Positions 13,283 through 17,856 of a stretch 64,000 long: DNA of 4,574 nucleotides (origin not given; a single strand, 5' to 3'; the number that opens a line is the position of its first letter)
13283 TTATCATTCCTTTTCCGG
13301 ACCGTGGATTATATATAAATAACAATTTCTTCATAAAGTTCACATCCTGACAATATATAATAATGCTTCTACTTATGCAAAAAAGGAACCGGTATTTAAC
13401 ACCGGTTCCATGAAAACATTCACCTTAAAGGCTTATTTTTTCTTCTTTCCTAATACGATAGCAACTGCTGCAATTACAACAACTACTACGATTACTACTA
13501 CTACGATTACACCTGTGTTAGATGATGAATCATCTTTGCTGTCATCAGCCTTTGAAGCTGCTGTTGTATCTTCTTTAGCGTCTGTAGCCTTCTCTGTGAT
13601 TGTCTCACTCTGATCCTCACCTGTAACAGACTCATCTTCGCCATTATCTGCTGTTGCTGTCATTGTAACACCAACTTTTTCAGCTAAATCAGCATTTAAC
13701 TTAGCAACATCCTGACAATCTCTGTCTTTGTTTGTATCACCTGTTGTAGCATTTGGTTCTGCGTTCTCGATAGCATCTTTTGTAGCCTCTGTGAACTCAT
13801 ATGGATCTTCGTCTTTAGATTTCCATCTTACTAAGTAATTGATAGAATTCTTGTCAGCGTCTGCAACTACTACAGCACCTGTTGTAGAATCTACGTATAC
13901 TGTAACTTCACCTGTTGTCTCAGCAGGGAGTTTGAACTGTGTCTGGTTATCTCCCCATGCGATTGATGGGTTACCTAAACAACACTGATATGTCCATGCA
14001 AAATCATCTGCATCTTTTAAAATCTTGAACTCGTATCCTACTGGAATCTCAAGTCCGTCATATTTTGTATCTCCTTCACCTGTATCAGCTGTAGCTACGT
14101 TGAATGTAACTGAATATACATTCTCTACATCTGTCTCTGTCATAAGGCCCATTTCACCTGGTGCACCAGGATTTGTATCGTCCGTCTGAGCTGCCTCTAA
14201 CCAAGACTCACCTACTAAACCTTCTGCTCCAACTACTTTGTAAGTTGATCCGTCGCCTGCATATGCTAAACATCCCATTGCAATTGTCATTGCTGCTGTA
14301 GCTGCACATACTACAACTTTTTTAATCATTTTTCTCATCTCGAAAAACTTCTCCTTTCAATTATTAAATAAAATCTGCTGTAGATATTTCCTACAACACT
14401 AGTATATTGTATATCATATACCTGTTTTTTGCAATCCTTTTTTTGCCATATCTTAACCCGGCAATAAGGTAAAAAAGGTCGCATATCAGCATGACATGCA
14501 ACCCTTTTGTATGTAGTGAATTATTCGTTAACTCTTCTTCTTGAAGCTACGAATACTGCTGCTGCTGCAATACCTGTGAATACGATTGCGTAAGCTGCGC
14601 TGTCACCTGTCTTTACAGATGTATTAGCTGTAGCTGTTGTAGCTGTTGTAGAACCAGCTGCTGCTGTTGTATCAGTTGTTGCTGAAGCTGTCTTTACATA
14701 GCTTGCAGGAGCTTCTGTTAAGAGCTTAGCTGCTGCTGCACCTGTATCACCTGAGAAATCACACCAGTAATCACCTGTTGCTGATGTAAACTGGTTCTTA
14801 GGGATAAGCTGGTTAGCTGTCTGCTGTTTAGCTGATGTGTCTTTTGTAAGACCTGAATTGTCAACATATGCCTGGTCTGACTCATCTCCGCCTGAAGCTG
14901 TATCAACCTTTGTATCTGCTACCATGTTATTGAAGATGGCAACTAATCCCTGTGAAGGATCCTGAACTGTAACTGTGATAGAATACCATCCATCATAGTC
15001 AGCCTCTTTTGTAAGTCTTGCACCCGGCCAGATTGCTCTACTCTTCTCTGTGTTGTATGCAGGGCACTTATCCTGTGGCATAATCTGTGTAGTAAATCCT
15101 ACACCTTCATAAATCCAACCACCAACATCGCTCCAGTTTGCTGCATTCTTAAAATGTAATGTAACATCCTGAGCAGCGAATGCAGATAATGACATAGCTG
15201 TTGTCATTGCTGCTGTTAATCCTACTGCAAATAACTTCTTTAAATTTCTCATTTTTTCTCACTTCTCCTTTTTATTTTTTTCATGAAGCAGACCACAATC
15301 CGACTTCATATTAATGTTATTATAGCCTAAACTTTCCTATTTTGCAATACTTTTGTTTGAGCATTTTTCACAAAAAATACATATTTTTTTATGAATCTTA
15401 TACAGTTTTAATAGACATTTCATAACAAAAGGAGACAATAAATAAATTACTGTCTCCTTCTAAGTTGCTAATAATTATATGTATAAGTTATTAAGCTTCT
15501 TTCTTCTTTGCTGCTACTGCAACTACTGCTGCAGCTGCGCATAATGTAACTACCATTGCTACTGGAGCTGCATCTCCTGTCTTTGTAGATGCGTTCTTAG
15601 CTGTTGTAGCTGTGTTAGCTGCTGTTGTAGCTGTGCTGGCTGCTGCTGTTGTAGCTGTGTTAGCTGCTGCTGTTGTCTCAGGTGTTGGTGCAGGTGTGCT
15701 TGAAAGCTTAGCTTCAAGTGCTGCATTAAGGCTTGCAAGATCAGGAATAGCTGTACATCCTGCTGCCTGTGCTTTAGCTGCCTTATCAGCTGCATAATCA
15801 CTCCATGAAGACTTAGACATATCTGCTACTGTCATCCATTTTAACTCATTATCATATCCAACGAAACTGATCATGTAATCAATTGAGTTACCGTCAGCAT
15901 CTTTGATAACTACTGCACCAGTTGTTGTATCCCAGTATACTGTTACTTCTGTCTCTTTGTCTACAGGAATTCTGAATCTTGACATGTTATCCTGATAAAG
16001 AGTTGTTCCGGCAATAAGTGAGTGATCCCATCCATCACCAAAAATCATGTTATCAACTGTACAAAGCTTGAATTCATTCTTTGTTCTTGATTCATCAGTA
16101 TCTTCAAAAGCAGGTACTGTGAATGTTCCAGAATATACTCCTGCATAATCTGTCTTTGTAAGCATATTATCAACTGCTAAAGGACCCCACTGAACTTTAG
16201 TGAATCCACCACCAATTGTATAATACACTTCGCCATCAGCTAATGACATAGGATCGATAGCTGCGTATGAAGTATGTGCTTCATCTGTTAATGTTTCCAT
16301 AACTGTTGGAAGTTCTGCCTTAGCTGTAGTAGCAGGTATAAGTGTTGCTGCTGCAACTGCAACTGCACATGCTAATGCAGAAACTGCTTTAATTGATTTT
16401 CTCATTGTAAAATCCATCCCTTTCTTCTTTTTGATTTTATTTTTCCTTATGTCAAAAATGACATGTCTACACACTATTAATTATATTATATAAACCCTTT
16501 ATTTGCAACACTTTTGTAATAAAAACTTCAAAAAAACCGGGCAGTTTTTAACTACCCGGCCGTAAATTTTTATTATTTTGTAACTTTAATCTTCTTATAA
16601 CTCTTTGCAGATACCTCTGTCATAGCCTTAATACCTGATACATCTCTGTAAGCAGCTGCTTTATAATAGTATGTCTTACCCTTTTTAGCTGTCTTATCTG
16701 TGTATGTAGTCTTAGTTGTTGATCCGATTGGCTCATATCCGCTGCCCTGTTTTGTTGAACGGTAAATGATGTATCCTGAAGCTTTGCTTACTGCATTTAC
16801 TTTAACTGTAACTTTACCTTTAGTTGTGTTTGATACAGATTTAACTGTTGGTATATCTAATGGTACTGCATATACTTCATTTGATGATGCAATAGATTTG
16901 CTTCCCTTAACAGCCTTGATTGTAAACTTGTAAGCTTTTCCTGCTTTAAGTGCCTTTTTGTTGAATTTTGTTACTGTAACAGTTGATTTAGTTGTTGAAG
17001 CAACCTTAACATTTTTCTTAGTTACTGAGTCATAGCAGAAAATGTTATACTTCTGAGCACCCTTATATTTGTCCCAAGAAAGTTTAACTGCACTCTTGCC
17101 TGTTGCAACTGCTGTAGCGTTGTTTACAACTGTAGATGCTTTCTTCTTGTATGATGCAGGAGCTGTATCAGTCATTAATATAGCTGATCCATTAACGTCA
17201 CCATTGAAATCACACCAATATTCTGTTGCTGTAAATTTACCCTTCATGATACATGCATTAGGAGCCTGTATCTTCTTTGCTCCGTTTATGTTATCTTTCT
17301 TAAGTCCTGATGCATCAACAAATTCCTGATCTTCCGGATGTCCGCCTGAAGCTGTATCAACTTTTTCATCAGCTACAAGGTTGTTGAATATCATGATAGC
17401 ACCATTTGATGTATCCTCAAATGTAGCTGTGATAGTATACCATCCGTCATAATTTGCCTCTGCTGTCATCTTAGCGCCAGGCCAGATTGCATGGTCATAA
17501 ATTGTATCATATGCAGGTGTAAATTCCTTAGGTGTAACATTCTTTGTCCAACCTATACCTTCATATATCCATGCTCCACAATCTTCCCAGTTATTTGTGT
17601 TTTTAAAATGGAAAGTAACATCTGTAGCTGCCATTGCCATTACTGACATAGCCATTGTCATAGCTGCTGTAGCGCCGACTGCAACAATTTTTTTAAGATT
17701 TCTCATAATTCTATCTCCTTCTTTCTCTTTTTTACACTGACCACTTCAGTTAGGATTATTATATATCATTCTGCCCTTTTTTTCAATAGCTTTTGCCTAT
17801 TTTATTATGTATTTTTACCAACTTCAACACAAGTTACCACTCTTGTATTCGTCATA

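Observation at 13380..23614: Candidate starch-capture cell-surface island: five monocistronic paralogous secreted proteins beside a membrane-protein/GH13-amylase operon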

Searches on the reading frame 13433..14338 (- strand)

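Call 3: search_protein_families(library=pfam, proteins=[window:13433-14338:-], max_evalue=1)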
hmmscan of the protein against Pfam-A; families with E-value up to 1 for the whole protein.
window:13433-14338:- (301 aa): 6 families
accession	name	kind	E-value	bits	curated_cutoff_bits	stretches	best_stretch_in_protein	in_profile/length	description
PF02009.21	RIFIN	-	0.003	18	32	1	182-290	191-303/327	Rifin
PF20185.3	DUF6548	-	0.0063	16.8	27.3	1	236-294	104-162/164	Family of unknown function (DUF6548)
PF20088.4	DUF6480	-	0.083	13.2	25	1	258-294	36-75/78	Family of unknown function (DUF6480)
PF06679.17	DUF1180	-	0.15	12.9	27.7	1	185-292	18-117/167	Membrane protein FAM174-like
PF11614.14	FixG_C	-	0.16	12.6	25.6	1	121-171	54-102/119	IG-like fold at C-terminal of FixG, putative oxidoreductase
PF06024.17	Orf78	-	0.44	11.3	29.4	1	249-292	31-77/101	Orf78 (ac78)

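Call 4: search_protein_families(library=ncbifam, proteins=[window:13433-14338:-], max_evalue=1)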
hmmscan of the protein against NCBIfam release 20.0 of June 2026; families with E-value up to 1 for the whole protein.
window:13433-14338:- (301 aa): 7 families
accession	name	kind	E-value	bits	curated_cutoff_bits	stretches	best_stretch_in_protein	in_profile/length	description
NF049901.1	EndglycodaseB1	equivalog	0.00098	17.9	900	1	186-300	446-558/559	endo-beta-N-acetylglucosaminidase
TIGR03503.1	TIGR03503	hypoth_equivalog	0.0082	15.1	305.6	1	244-301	317-373/374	TIGR03503 family protein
TIGR01477.1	RIFIN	paralog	0.021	14.6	176.95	1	188-290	232-332/356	variant surface antigen, rifin family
TIGR03927.1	T7SS_EssA_Firm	equivalog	0.025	14.4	32.45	1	253-300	102-149/151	type VII secretion protein EssA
NF039170.1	SdrH_fam_CTERM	subfamily_domain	0.07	13.2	50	1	243-296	107-159/163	SdrH family protein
NF000113.1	16S_rRNA_Rmt_F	exception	0.074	12.5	500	1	135-178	37-80/259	RmtF family 16S rRNA (guanine(1405)-N(7))-methyltransferase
TIGR03142.1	cytochro_ccmI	equivalog_domain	0.52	10.6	29.3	1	261-294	76-110/118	c-type cytochrome biogenesis protein CcmI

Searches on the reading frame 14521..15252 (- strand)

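Call 3: search_protein_families(library=pfam, proteins=[window:14521-15252:-], max_evalue=1)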
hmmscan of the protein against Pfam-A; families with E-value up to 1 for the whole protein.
window:14521-15252:- (243 aa): 1 family
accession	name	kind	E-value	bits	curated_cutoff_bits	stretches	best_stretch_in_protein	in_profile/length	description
PF16738.10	CBM26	-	1.5e-07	31.9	28.1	1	67-110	18-60/70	Starch-binding module 26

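Call 4: search_protein_families(library=ncbifam, proteins=[window:14521-15252:-], max_evalue=1)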
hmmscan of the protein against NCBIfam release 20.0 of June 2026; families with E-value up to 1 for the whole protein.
window:14521-15252:- (243 aa): 1 family
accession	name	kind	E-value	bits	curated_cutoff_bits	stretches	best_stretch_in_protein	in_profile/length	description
NF033846.1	Rumino_NPXTG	domain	0.0014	18.8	23.5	1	214-240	3-30/30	NPXTG-anchored protein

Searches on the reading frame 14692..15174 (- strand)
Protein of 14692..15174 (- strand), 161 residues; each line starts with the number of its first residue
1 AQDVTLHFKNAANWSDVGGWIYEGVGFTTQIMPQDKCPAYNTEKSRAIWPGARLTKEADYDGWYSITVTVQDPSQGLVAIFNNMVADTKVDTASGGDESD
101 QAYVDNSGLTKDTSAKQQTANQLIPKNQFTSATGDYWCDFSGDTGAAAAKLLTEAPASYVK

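Call 77: search_solved_structures(query=window:14692-15174:-, max_evalue=1, show_alignments=3)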
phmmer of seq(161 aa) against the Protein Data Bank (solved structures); distinct sequences matched with E-value up to 1: 2.
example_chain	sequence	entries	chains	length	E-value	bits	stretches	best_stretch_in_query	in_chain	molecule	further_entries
6b15_A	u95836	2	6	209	2.3e-08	37.3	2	48-92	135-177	Amy13K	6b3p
2c3v_A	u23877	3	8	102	0.5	13.5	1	48-85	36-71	ALPHA-AMYLASE G-6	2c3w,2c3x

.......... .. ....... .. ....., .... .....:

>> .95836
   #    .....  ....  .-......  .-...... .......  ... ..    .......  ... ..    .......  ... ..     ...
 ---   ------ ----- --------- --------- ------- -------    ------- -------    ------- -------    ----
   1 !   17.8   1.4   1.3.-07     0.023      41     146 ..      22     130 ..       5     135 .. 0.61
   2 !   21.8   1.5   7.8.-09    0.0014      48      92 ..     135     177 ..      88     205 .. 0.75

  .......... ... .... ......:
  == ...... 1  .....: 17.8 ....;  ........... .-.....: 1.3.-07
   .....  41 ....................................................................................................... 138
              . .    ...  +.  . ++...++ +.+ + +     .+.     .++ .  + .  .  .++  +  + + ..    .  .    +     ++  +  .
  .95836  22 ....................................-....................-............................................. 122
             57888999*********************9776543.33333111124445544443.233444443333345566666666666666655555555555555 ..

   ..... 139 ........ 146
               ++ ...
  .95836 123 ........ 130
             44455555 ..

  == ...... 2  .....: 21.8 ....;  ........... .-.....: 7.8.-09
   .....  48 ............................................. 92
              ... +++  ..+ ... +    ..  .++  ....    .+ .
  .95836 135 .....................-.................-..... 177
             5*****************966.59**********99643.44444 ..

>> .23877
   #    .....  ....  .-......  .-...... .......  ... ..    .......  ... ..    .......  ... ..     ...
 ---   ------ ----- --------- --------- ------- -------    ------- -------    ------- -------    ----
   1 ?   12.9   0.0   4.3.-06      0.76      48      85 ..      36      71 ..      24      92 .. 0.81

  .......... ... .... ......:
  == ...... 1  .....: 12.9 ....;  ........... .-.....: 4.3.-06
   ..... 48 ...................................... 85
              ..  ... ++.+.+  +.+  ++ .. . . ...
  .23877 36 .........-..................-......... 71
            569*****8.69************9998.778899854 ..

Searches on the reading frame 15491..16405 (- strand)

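Call 3: search_protein_families(library=pfam, proteins=[window:15491-16405:-], max_evalue=1)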
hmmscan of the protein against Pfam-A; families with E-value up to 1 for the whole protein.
window:15491-16405:- (304 aa): 1 family
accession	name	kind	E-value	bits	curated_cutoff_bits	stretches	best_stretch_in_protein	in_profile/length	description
PF10152.14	CCDC53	-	0.18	12.6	24.6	1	228-275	38-84/147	Subunit CCDC53 of WASH complex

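Call 4: search_protein_families(library=ncbifam, proteins=[window:15491-16405:-], max_evalue=1)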
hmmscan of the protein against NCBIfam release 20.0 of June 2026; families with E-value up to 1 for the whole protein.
window:15491-16405:- (304 aa): 0 families

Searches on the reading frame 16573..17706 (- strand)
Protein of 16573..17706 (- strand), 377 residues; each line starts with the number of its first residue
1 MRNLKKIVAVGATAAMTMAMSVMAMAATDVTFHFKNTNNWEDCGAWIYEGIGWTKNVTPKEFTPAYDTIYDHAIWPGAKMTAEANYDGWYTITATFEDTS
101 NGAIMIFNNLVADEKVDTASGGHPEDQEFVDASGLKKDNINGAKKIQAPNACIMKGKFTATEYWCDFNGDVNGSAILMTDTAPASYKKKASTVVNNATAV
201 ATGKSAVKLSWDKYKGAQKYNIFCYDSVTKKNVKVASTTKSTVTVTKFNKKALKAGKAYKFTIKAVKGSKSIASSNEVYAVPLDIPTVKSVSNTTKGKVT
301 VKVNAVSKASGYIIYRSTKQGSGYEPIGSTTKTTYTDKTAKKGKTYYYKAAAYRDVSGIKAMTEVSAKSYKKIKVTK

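Call 3: search_protein_families(library=pfam, proteins=[window:16573-17706:-], max_evalue=1)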
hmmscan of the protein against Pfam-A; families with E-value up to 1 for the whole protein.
window:16573-17706:- (377 aa): 3 families
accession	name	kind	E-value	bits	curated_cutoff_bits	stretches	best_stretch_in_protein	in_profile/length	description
PF00041.27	fn3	-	0.00018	22.1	25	1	196-278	5-81/84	Fibronectin type III domain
PF16738.10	CBM26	-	0.0004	20.9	28.1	1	74-109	29-59/70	Starch-binding module 26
PF21910.2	GH85_C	-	0.00082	20.2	27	1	199-270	10-81/95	GH85 endohexosaminidases, C-terminal domain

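Call 4: search_protein_families(library=ncbifam, proteins=[window:16573-17706:-], max_evalue=1)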
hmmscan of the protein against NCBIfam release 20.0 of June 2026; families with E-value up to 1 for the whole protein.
window:16573-17706:- (377 aa): 1 family
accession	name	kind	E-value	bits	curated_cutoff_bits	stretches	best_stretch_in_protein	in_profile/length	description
TIGR03000.1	plancto_dom_1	domain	0.017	15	43.1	1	238-266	21-52/75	TIGR03000 domain-containing protein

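Call 7: search_solved_structures(query=window:16573-17706:-, max_evalue=1, show_alignments=2)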
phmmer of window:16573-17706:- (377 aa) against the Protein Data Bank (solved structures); distinct sequences matched with E-value up to 1: 6.
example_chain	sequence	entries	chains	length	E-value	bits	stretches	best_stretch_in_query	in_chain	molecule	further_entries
6b15_A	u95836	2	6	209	1.4e-06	31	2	73-109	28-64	Amy13K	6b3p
1tdq_A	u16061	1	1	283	0.00014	24.3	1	243-339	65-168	Tenascin-R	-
3mpc_A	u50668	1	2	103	0.00017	24.1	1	291-364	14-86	Fn3-like protein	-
3lpw_A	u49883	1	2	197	0.023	17.1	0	200-276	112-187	A77-A78 domain from Titin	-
8oty_A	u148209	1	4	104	0.29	13.4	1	282-361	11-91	Titin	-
3qwq_B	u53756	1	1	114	1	11.7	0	193-279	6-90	ADNECTIN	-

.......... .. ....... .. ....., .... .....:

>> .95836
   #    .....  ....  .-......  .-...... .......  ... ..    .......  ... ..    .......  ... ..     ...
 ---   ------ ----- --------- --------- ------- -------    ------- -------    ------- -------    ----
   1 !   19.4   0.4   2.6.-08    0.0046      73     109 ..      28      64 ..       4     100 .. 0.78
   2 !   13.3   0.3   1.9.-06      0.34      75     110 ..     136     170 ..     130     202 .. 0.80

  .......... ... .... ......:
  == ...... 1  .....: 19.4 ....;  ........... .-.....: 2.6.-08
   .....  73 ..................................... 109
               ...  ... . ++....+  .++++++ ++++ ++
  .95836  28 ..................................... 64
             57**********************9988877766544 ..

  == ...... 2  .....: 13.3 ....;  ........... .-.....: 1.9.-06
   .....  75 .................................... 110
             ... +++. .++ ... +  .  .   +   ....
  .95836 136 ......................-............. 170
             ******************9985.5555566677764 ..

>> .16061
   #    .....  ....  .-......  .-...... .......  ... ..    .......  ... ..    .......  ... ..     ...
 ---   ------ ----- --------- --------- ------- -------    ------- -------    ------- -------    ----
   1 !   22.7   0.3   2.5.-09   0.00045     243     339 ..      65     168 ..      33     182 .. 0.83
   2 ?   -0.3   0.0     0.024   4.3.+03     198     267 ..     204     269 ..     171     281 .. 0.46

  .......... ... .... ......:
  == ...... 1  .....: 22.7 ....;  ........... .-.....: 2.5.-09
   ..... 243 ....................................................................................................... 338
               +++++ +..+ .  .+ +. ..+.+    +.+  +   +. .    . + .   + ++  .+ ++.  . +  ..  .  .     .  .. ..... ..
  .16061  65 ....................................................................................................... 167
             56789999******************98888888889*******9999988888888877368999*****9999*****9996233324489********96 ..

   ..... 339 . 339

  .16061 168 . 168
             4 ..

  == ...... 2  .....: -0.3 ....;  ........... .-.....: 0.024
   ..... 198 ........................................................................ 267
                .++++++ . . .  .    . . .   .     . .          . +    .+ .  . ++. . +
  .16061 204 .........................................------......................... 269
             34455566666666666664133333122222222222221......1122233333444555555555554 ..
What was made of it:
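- On CBM26 (Pfam PF16738) - domain Y: Both match the Amy13K CBM26 structure 6b15 (calls 7, 77).
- Closest known: Eubacterium rectale starch pathway. Same: The CBM26 modules are most like those of Amy13K (calls 7, 77).
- P2 and P4 match the Amy13K CBM26 structure 6b15 (calls 7, 77).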
